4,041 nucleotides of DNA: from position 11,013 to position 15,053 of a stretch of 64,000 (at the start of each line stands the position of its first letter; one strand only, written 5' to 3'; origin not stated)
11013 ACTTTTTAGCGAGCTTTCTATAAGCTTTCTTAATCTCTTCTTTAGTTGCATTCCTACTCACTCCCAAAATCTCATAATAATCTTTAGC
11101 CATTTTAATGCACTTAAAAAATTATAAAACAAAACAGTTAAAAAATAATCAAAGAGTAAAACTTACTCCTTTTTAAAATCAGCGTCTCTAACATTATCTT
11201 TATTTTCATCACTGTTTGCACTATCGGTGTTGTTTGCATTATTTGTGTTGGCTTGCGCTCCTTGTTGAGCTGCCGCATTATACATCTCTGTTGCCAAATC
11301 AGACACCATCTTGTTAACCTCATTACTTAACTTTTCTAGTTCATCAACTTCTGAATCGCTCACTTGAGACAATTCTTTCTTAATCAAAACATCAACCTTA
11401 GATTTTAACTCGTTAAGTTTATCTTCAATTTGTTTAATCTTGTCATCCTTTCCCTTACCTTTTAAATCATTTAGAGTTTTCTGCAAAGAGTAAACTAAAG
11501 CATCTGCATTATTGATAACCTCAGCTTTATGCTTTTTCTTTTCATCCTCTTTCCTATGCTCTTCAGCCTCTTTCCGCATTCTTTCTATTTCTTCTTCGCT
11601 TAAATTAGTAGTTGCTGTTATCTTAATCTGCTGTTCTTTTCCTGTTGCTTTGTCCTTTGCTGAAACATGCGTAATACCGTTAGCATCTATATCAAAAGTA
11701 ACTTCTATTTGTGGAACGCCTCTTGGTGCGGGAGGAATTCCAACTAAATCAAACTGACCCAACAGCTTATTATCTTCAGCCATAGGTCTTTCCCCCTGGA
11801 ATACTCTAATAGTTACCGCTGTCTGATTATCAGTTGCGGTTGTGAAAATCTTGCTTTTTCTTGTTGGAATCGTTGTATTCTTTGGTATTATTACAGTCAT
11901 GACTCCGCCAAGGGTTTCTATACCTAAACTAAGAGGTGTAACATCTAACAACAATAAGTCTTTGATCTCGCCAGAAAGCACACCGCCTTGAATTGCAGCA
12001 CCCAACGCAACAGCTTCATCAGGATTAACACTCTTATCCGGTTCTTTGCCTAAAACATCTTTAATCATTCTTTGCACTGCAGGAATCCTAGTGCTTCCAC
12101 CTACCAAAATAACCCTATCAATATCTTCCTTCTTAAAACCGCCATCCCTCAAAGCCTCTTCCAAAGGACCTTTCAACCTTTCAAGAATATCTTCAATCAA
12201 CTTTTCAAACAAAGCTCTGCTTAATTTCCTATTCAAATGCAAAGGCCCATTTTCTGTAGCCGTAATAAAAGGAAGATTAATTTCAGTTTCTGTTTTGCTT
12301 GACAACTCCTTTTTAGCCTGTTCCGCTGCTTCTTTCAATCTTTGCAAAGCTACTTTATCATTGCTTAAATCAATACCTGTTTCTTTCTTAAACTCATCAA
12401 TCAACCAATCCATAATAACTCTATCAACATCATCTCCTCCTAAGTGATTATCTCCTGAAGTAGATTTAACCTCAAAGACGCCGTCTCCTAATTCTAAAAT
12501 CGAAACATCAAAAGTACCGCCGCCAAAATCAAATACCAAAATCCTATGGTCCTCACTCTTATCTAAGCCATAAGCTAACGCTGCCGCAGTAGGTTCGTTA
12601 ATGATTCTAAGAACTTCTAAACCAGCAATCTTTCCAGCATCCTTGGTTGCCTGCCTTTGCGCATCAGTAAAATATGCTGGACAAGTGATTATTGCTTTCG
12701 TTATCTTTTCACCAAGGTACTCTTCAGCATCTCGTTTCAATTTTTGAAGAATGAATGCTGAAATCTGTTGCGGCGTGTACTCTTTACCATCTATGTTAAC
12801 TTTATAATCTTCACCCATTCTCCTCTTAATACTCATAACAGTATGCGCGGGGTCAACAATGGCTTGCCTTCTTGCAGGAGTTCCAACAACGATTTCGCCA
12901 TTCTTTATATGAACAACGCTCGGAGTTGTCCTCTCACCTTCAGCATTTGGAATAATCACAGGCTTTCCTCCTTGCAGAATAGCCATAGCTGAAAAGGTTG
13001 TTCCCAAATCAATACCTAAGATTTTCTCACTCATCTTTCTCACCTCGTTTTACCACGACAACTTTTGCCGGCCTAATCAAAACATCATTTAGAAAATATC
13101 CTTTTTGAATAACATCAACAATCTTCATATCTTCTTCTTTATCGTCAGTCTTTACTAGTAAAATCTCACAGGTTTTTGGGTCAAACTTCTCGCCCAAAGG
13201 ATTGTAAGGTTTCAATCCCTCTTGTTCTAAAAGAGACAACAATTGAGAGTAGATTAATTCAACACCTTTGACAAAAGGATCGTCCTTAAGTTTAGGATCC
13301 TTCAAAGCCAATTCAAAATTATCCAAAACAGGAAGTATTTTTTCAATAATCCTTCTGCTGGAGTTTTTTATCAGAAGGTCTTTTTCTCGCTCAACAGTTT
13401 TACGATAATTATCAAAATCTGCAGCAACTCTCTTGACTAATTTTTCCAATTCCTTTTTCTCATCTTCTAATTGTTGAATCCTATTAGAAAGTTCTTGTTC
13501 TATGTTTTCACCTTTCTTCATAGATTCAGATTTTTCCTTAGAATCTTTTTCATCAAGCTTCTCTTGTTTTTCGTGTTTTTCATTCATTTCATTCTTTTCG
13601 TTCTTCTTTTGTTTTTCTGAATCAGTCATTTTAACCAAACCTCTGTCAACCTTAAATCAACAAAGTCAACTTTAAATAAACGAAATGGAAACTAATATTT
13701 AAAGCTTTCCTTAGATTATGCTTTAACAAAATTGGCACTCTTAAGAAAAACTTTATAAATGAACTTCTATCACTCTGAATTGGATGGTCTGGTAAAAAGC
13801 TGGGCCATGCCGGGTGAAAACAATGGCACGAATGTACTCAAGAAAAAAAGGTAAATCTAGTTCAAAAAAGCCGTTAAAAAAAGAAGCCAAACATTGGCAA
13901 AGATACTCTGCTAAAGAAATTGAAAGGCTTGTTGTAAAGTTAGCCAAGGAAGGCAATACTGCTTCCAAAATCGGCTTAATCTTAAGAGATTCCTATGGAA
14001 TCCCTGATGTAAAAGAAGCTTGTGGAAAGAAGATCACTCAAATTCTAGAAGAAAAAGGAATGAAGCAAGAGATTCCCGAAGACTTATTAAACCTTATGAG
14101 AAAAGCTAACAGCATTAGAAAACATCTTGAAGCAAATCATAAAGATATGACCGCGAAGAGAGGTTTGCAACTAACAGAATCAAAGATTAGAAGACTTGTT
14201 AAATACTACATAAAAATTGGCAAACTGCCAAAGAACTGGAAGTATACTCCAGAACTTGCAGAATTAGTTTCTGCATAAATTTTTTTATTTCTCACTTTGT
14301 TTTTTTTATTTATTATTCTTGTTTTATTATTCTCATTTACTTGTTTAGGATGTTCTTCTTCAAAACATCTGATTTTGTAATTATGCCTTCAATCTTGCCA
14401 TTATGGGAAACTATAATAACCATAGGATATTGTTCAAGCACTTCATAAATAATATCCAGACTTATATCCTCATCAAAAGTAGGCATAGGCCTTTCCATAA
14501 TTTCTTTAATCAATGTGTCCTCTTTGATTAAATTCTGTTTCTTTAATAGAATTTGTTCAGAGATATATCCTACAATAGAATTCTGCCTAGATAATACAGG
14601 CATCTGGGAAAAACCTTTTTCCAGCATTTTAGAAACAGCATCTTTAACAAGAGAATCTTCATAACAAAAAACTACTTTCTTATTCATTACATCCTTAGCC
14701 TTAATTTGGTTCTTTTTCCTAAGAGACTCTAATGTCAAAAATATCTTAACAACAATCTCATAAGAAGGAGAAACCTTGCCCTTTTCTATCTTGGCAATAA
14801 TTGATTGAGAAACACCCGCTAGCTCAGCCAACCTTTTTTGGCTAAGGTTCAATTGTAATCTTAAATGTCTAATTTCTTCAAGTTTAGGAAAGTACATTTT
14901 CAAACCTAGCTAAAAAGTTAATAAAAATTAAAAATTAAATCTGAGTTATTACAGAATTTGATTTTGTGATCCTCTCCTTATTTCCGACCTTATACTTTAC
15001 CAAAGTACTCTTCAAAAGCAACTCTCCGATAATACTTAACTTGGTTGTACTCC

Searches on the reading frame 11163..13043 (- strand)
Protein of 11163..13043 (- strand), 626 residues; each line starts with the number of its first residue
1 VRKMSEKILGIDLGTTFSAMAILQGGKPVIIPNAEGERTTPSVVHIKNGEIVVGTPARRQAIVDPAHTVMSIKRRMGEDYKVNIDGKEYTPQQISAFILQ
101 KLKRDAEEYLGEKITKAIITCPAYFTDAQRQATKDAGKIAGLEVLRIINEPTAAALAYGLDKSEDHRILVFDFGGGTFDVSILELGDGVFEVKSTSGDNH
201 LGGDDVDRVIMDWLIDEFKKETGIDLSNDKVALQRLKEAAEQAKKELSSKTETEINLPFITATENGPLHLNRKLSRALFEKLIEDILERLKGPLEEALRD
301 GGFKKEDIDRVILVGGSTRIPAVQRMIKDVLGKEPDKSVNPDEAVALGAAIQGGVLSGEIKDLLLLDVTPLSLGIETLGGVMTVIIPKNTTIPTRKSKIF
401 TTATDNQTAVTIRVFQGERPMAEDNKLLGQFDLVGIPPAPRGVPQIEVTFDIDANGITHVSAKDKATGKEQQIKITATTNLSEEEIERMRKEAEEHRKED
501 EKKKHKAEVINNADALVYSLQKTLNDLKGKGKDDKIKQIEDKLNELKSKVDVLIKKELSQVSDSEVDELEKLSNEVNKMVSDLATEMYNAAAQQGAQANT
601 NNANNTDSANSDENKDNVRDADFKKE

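Call 59: search_protein_families(library=ncbifam, proteins=[window:11163-13043:-], max_evalue=1e-20)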
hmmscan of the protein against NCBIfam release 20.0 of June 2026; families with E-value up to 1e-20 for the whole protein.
window:11163-13043:- (626 aa): 8 families
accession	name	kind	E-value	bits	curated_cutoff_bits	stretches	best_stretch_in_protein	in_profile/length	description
NF001413.0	PRK00290.1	equivalog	5.1e-277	920.3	648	1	6-625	2-620/625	molecular chaperone DnaK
TIGR02350.1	prok_dnaK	equivalog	6e-270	896.7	822.55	1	7-578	1-592/596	molecular chaperone DnaK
NF009947.0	PRK13411.1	equivalog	3.7e-252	838.2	1002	2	81-612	100-623/662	molecular chaperone DnaK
NF009946.0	PRK13410.1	equivalog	2.8e-231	769.3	1019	2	86-616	107-641/669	molecular chaperone DnaK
TIGR01991.1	HscA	equivalog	3.9e-169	564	708.55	1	85-579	101-583/600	Fe-S protein assembly chaperone HscA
NF003520.0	PRK05183.1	subfamily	1.4e-168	562.2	620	1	8-574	21-598/621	Fe-S protein assembly chaperone HscA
NF002399.0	PRK01433.1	equivalog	3.1e-120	402.5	743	1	6-581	19-583/595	Fe-S protein assembly chaperone HscA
NF008673.0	PRK11678.1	equivalog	6.2e-25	87.9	331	0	94-189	129-232/450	molecular chaperone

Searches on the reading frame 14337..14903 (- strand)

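Call 52: search_protein_families(library=pfam, proteins=[window:14337-14903:-], max_evalue=0.01)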
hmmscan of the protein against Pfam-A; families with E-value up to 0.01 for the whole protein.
window:14337-14903:- (188 aa): 7 families
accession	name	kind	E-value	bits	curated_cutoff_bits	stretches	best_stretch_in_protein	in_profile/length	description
PF00571.33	CBS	-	1e-21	77.4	24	2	69-121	1-53/57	CBS domain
PF01381.28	HTH_3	-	1.5e-13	51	23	1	11-55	1-45/55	Helix-turn-helix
PF12844.13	HTH_19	-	2.2e-09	37.5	30.2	1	10-59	3-52/64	Helix-turn-helix domain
PF13560.12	HTH_31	-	1.2e-08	35.6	27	1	10-53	5-49/64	Helix-turn-helix domain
PF15731.11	MqsA_antitoxin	-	0.0022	18.5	30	1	9-56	72-118/131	Antitoxin component of bacterial toxin-antitoxin system, MqsA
PF13744.12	HTH_37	-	0.0089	16.3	27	0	11-46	23-58/80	Helix-turn-helix domain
PF13443.12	HTH_26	-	0.009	16.7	22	0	11-51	2-43/63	Cro/C1-type HTH DNA-binding domain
